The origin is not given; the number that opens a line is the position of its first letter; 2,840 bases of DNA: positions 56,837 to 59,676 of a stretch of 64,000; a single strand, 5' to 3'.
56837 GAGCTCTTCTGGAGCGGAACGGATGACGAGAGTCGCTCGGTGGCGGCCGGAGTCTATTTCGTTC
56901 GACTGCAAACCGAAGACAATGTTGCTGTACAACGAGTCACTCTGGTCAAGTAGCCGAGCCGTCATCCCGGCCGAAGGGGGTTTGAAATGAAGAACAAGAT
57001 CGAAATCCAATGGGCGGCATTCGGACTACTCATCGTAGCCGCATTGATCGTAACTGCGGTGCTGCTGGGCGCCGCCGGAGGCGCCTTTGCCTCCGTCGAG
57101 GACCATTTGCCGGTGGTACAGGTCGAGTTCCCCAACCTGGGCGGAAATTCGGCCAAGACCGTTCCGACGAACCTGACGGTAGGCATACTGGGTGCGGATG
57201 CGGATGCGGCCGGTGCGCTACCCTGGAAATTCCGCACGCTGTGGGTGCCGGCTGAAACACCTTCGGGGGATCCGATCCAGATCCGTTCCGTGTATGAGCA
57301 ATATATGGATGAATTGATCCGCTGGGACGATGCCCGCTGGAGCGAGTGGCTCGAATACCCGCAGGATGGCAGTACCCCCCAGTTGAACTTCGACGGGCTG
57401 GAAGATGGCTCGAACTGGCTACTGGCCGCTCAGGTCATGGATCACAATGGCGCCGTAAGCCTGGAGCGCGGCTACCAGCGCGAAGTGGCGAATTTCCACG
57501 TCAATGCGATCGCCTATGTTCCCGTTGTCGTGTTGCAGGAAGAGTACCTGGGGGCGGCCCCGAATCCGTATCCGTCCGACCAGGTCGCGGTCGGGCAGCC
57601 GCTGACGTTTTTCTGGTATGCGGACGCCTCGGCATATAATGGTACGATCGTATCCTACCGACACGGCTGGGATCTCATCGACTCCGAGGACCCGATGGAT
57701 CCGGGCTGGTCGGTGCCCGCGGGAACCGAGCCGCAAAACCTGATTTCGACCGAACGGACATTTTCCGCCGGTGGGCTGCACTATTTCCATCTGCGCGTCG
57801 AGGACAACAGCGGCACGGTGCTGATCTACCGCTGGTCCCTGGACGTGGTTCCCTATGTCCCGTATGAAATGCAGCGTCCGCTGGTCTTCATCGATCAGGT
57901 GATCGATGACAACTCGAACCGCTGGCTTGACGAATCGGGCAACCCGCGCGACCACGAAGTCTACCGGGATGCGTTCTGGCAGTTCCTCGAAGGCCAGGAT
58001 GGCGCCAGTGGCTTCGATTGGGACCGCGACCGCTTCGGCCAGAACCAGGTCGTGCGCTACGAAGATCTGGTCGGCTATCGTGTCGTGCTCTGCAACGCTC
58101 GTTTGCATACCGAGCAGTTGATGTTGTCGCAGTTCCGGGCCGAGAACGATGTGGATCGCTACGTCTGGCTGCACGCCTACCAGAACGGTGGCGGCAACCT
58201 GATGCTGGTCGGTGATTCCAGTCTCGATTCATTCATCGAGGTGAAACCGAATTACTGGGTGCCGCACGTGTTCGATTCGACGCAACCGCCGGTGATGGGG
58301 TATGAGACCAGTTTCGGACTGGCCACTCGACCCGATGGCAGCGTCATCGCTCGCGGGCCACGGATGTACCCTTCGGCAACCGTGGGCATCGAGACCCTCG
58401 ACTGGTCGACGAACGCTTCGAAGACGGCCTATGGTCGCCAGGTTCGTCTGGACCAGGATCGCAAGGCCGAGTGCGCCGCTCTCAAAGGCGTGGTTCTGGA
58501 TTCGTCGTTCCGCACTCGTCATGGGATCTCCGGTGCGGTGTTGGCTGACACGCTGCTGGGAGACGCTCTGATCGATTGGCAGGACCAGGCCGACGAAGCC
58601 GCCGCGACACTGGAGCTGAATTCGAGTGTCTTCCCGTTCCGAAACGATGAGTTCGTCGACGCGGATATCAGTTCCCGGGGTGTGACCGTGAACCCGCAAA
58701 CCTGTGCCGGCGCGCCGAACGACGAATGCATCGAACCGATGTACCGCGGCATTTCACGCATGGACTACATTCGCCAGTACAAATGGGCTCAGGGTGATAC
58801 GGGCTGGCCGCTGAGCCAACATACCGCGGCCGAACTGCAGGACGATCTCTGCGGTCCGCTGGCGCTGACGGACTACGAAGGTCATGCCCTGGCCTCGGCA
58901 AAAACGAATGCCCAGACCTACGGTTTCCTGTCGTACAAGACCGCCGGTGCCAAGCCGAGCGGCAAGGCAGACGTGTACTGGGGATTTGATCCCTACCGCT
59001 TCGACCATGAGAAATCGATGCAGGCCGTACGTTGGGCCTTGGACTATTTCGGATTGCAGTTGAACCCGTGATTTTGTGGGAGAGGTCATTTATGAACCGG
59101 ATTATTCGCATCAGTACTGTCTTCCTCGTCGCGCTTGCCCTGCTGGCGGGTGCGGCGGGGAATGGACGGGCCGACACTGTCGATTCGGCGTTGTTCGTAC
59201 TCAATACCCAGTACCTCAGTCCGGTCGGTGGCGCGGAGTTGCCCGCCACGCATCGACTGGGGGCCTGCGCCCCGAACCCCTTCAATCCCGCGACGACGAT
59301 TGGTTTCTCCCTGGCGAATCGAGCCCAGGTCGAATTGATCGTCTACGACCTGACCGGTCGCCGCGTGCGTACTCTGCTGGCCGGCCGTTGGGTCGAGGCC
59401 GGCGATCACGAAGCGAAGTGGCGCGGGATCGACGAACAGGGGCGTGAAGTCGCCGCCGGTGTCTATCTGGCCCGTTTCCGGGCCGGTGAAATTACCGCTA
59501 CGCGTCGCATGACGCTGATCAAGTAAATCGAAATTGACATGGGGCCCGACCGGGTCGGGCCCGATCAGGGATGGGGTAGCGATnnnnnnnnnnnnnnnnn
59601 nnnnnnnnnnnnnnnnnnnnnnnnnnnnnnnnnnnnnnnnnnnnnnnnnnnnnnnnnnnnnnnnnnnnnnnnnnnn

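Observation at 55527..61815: Four-gene cluster behind a consensus-like promoter: beta-helix T9SS cargo, 694-aa unknown, sorting-domain-only mini-protein, 743-aa unknown.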

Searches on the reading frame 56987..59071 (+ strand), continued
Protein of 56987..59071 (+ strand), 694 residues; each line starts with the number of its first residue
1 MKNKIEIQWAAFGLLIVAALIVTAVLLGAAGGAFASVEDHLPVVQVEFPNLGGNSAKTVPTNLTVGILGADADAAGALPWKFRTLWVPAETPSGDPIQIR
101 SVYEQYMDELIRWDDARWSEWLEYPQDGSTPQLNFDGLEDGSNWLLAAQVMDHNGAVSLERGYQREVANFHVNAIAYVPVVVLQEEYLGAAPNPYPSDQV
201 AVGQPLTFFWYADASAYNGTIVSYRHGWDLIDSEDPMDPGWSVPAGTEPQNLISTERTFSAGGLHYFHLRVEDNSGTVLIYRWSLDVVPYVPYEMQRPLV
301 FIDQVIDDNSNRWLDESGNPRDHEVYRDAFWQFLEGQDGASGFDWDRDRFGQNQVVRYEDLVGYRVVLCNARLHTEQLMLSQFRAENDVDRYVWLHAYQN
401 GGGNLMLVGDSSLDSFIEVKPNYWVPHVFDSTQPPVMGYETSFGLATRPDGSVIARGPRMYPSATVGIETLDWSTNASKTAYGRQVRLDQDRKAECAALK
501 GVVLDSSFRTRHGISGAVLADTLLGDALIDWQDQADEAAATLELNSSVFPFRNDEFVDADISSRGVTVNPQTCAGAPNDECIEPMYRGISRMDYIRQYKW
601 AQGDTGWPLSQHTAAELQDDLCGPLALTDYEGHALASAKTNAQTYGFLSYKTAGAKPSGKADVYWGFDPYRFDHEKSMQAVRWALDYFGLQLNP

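Call 70: search_protein_representatives(alignment_id=A1)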
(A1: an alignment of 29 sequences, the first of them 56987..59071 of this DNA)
Query: 29 sequences, 695 profile positions. Proteins with E-value up to 0.001 (for the whole library): 527; up to 1e-10: 280; up to 1e-30: 109. The best 150 are listed.
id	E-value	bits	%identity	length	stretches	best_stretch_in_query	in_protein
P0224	0.0e+00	1049.8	-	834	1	6-695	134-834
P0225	8.7e-276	933.4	-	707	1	4-693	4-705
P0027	6.0e-271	917.4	-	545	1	149-693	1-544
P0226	1.7e-227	773.8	-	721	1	5-694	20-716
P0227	4.3e-197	673.3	-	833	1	6-694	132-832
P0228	9.0e-194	662.3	-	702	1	10-694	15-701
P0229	5.8e-177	606.8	-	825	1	6-693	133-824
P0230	2.0e-173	595.1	-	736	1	4-438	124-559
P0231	1.4e-167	575.7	-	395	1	315-695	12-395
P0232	2.9e-166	571.4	-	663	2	20-429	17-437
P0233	2.4e-163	561.7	-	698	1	14-695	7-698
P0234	4.8e-161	554.2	-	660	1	47-693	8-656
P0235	3.1e-160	551.5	-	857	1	8-694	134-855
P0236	9.5e-158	543.3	-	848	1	8-687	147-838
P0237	4.7e-156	537.7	-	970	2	7-602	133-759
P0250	5.1e-126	438.4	-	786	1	33-693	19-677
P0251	1.5e-121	423.6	-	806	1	21-693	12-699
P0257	4.7e-110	385.6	-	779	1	32-694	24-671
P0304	7.8e-45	170.1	-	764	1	11-686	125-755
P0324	7.9e-37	143.6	-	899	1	16-284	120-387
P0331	4.7e-31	124.5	-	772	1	9-413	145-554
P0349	3.1e-26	108.6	-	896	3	37-365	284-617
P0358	6.2e-24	101.0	-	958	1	16-284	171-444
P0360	1.4e-23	99.8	-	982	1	54-317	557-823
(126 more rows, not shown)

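Call 71: search_protein_families(library=pfam, proteins=[P0237, P0324, P0349, P0358, P0360, P0250, P0251, P0257, P0304, P0331], max_evalue=0.01)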
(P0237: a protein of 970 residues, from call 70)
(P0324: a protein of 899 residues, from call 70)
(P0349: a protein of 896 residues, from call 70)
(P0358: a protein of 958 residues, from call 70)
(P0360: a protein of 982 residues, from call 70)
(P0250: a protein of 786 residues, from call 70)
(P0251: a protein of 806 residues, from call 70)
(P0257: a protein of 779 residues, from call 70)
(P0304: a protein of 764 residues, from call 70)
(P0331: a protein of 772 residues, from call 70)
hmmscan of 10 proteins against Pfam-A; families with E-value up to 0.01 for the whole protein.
P0237 (970 aa): 1 family
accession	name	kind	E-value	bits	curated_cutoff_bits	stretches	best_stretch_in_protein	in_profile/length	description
PF01483.27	P_proprotein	-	2.4e-08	34.4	21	1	794-882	2-85/86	Proprotein convertase P-domain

P0324 (899 aa): 0 families

P0349 (896 aa): 1 family
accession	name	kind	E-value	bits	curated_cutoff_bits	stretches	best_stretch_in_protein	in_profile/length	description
PF07495.19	Y_Y_Y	-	0.0039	17.5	26.6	0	245-263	34-52/65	Y_Y_Y domain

P0358 (958 aa): 1 family
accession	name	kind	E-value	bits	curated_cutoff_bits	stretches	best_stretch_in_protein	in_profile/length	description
PF13860.13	FlgD_ig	-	6.5e-05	23.3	27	0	889-945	18-75/79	FlgD Ig-like domain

P0360 (982 aa): 0 families

P0250 (786 aa): 1 family
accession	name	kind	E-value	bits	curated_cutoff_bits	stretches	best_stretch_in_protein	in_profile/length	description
PF13860.13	FlgD_ig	-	0.0034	17.8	27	1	722-767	24-69/79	FlgD Ig-like domain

P0251 (806 aa): 1 family
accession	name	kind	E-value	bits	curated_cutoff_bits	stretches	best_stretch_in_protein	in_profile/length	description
PF13860.13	FlgD_ig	-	2.3e-08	34.3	27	1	742-793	24-75/79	FlgD Ig-like domain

P0257 (779 aa): 1 family
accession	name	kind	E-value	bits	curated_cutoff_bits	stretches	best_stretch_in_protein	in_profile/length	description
PF13860.13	FlgD_ig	-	5.9e-08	33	27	1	706-760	12-69/79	FlgD Ig-like domain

P0304 (764 aa): 0 families

P0331 (772 aa): 0 families

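Call 83: fold_search(model_id=the predicted structure, library=pdb)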
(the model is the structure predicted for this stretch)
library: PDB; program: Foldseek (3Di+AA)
matches with E <= 10: 1906; with E <= 0.001: 463
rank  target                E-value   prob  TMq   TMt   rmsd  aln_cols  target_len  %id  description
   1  9u61_C                1.9e-07  1.00  0.16  0.17   9.1       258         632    9  CP/MBL pathways C3 convertase C4b2a and C3 complex (released 2026-01-14)
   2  3pdd                  2.0e-07  1.00  0.14  0.37  10.1       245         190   12  Structures of Clostridium thermocellum CbhA fibronectin(III)-like modules (released 2011-11-23)
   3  8eok_G                3.0e-07  1.00  0.11  0.12  18.4       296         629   13  Structure of the C3bB proconvertase in complex with lufaxin and factor Xa (released 2023-08-30)
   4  2a73_A                1.2e-06  1.00  0.12  0.13  19.4       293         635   13  Human Complement Component C3 (released 2005-09-27)
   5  8uin_G                1.6e-06  1.00  0.17  0.18   9.0       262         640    9  Structure of the C3bBb-albicin complex (released 2024-05-08)
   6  2qki_D                1.7e-06  1.00  0.16  0.17   9.6       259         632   10  Human C3c in complex with the inhibitor compstatin (released 2007-08-14)
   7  5g50_B                1.7e-06  1.00  0.11  0.31  20.4       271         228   12  Vibrio cholerae scaffolding protein RbmA in complex with magnesium. (released 2017-11-29)
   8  3g6j_A                1.9e-06  1.00  0.16  0.17   9.2       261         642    8  C3b in complex with a C3b specific Fab (released 2009-03-10)
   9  4be6_A                1.9e-06  1.00  0.12  0.31  20.4       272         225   11  V. cholera biofilm scaffolding protein RbmA (released 2013-12-18)
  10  2a74_D                2.0e-06  1.00  0.17  0.18   9.2       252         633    9  Human Complement Component C3c (released 2005-09-27)
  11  7zgj_A                2.0e-06  1.00  0.11  0.12  19.4       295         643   12  Trypanosoma brucei gambiense ISG65 in complex with human complement component C3 (released 2023-04-05)
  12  8uh2_A                2.6e-06  1.00  0.16  0.17  11.7       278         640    9  Complex of C3b with the inhibitor albicin (released 2024-05-08)
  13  2qki_A                2.9e-06  1.00  0.16  0.17   9.4       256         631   10  Human C3c in complex with the inhibitor compstatin (released 2007-08-14)
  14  7sqc_2A               2.9e-06  1.00  0.13  0.13  10.8       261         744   14  Ciliary C1 central pair apparatus isolated from Chlamydomonas reinhardtii (released 2022-04-13)
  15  4kkq_B                3.1e-06  1.00  0.11  0.30  20.5       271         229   11  Crystal structure of Vibrio cholerae RbmA (crystal form 1) (released 2013-05-22)
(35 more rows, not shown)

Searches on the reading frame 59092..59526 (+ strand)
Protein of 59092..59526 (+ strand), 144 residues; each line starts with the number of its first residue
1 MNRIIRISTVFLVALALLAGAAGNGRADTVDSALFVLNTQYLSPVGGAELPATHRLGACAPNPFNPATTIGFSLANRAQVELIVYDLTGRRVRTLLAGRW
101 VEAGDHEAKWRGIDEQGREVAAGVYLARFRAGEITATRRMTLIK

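Call 5: search_protein_families(library=pfam, proteins=[window:59092-59526:+], max_evalue=0.1)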
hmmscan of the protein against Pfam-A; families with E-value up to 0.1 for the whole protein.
window:59092-59526:+ (144 aa): 3 families
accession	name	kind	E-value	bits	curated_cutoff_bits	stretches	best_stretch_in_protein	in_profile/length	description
PF13860.13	FlgD_ig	-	8.7e-08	32.5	27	1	69-126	13-70/79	FlgD Ig-like domain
PF18962.6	Por_Secre_tail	-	0.0016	19.2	27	1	61-138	3-71/75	Secretion system C-terminal sorting domain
PF09142.17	TruB_C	-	0.098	12.8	28.7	1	85-121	4-40/56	tRNA Pseudouridine synthase II, C terminal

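Call 6: search_protein_families(library=ncbifam, proteins=[window:59092-59526:+], max_evalue=0.1)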
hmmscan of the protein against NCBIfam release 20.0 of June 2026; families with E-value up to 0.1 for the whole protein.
window:59092-59526:+ (144 aa): 8 families
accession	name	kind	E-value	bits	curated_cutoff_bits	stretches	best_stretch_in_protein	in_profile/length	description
NF033707.1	T9SS_sortase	equivalog_domain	5.9e-06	24.2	420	1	59-130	1001-1076/1095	type IX secretion system sortase PorU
NF005176.1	PRK06655.1-1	equivalog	1.6e-05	25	230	1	73-129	91-147/197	flagellar hook assembly protein FlgD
TIGR04183.1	Por_Secre_tail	domain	2.7e-05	24.1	23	1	61-140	3-69/72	T9SS type A sorting domain-containing protein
NF052323.1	T9SSA_dep_M6i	equivalog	7.6e-05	20.8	600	1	61-144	962-1038/1043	T9SS-dependent M6-like inactivated metalloprotease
NF038113.1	T9SSA_dep_M36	equivalog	0.00052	18.3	885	1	59-140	795-866/869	T9SS-dependent M36 family metallopeptidase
NF009276.0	PRK12633.1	equivalog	0.0013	18.5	383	1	57-134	106-184/234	flagellar basal body rod modification protein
NF009453.0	PRK12813.1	equivalog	0.0021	17.6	264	1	76-126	122-168/223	flagellar basal body rod modification protein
NF007607.0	PRK10254.1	equivalog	0.016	15.3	237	1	15-95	50-129/137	proofreading thioesterase EntH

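Call 52: find_homologous_proteins(query=window:59092-59526:+, max_evalue=0.000001)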
Query window:59092-59526:+ (144 aa): 330 proteins with E <= 0.000001 among 640 candidates; the best 120 are listed.
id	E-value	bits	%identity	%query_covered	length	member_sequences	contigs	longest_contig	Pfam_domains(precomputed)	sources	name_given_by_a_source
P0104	1.5e-87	308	100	100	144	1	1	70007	PF13860.13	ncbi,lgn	-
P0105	1.6e-44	169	58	100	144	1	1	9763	PF13860.13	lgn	-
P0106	2.5e-41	159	61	92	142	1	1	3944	PF18962.8,PF13860.13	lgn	-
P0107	1.3e-39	153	57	92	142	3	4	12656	PF13860.13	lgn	-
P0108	2.3e-36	143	61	86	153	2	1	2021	PF18962.8,PF13860.13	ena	-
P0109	4.1e-36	142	61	79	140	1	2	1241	PF18962.8,PF13860.13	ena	-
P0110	1.1e-30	124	53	94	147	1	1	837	PF13860.13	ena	-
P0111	5.0e-30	122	54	94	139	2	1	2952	PF18962.8,PF13860.13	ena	-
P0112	2.2e-28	117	49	96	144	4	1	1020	PF18962.8,PF13860.13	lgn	-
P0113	3.4e-24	103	50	79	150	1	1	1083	PF13585.13,PF18962.8,PF13860.13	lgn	-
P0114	3.4e-23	100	60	62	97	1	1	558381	PF13860.13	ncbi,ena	-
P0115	1.0e-22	98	48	75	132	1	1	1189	PF18962.8,PF13860.13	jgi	jgi:hypothetical protein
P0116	3.8e-22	97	56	65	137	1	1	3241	PF13860.13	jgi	jgi:hypothetical protein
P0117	1.1e-21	95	53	65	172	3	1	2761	PF13860.13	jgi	jgi:hypothetical protein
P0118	2.3e-21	94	48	70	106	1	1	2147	PF18962.8,PF13860.13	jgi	-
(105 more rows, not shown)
